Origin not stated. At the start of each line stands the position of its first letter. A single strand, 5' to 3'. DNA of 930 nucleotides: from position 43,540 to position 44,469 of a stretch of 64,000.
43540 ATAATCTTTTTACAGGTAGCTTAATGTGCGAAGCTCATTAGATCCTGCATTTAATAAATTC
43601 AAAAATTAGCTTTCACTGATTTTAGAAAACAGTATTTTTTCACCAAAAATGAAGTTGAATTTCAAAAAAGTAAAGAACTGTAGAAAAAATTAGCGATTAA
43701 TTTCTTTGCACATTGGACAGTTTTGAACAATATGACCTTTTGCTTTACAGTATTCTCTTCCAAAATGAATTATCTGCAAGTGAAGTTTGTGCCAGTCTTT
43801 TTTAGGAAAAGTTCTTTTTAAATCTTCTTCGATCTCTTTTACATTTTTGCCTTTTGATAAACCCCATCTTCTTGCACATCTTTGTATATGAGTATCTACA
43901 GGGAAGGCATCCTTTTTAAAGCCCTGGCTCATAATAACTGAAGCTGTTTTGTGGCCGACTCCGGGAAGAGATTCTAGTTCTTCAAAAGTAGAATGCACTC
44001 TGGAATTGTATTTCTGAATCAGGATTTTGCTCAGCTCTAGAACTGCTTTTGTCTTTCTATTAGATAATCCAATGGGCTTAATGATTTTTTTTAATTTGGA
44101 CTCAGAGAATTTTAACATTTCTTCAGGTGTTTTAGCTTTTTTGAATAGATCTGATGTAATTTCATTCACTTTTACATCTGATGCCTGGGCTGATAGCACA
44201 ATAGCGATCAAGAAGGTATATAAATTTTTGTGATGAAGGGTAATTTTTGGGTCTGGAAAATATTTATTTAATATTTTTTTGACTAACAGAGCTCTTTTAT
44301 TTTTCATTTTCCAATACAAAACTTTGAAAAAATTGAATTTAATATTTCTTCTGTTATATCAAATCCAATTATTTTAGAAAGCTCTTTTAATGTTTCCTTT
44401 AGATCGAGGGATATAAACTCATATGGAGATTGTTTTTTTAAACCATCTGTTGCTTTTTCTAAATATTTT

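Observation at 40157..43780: Tandem-duplication scar between psd and nth, with a different cargo gene in each arm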

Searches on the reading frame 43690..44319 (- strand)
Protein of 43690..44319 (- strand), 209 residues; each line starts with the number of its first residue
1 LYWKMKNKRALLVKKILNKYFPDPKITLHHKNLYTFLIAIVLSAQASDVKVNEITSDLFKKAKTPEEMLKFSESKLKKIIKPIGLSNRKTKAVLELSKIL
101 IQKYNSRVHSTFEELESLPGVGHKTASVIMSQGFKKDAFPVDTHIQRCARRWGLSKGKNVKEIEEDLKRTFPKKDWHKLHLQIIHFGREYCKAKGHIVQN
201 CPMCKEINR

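Call 8: search_protein_families(library=pfam, proteins=[window:43690-44319:-])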
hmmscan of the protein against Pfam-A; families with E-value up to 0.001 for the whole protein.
window:43690-44319:- (209 aa): 2 families
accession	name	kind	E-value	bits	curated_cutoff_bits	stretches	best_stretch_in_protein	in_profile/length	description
PF00730.31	HhH-GPD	-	9.4e-25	87.5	26.2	1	38-172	1-107/108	HhH-GPD superfamily base excision DNA repair protein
PF00633.29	HHH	-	6.1e-06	26.3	24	1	111-131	9-29/30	Helix-hairpin-helix motif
